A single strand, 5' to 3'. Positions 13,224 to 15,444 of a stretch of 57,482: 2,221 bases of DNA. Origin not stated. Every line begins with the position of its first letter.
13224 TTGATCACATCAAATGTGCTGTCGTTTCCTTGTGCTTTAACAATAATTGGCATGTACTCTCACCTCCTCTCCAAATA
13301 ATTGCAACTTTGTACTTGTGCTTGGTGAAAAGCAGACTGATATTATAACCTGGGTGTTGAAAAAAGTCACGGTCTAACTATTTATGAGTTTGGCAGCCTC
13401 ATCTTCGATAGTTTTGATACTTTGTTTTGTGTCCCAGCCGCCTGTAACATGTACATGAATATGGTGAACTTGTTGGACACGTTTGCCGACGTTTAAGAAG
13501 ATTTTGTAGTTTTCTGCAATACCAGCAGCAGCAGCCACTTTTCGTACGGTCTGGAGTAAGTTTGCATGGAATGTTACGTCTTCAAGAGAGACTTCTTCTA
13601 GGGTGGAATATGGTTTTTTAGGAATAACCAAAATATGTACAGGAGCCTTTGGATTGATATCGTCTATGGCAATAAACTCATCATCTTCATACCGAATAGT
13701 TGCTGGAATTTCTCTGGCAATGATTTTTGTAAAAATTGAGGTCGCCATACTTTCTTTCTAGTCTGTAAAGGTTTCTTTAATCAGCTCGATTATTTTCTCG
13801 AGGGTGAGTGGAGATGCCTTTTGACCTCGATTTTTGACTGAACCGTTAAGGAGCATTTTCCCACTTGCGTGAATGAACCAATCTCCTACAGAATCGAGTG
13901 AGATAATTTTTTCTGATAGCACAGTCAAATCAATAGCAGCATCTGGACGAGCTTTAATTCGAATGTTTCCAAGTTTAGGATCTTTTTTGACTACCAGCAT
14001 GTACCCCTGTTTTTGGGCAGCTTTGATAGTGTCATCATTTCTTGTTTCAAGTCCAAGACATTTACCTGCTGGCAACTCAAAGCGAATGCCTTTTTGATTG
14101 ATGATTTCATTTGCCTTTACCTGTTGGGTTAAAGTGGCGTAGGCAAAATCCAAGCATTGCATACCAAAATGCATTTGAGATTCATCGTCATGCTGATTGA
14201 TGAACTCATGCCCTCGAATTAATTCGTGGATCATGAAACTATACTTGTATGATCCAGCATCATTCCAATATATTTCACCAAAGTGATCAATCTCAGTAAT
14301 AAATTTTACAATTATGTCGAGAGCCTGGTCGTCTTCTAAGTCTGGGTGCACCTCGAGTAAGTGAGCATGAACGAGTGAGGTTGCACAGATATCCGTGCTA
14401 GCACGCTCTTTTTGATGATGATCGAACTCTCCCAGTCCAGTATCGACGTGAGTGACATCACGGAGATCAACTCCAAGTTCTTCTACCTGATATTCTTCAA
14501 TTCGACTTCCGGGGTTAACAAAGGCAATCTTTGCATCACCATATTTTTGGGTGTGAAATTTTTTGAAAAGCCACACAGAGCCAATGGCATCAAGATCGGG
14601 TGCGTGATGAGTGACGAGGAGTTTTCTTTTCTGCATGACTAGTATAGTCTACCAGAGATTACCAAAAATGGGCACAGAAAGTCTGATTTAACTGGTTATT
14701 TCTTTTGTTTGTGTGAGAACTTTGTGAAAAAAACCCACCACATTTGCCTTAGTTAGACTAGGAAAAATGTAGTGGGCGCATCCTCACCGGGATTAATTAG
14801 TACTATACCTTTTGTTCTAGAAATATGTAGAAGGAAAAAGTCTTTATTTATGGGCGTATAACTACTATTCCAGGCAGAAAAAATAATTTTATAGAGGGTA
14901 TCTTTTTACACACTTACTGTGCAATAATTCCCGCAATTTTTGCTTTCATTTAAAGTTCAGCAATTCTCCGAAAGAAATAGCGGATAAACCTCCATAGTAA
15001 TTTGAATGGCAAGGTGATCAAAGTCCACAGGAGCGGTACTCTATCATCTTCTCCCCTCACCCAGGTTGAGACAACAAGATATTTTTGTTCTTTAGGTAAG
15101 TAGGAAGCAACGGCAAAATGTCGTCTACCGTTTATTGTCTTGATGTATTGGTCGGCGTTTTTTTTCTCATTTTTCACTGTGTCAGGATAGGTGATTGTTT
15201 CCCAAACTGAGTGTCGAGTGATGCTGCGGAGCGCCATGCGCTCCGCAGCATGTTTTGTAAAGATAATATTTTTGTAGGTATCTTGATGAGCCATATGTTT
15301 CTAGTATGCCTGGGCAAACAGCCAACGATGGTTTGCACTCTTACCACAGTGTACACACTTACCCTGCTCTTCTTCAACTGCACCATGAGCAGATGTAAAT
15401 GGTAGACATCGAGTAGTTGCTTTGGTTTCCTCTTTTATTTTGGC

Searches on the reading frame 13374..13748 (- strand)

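Call 6: search_protein_families(library=pfam, proteins=[window:13374-13748:-])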
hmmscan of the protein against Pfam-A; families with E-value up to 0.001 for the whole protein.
window:13374-13748:- (124 aa): 2 families
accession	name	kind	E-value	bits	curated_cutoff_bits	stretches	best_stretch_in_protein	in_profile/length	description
PF01230.28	HIT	-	2e-20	73.7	21.5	1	12-104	2-95/98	HIT domain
PF11969.13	DcpS_C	-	8.5e-20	71.8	24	1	5-103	3-101/114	Scavenger mRNA decapping enzyme C-term binding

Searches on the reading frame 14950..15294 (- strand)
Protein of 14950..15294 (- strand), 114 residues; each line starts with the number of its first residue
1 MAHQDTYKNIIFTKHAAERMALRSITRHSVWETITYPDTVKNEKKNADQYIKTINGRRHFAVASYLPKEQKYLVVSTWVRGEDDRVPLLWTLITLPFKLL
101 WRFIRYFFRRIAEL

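Call 6: search_protein_families(library=pfam, proteins=[window:14950-15294:-])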
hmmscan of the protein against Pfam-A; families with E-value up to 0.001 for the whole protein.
window:14950-15294:- (114 aa): 1 family
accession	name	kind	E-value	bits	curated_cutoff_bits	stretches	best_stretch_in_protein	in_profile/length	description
PF14076.12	DUF4258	-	3.3e-05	24.5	25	1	12-73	1-65/71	Domain of unknown function (DUF4258)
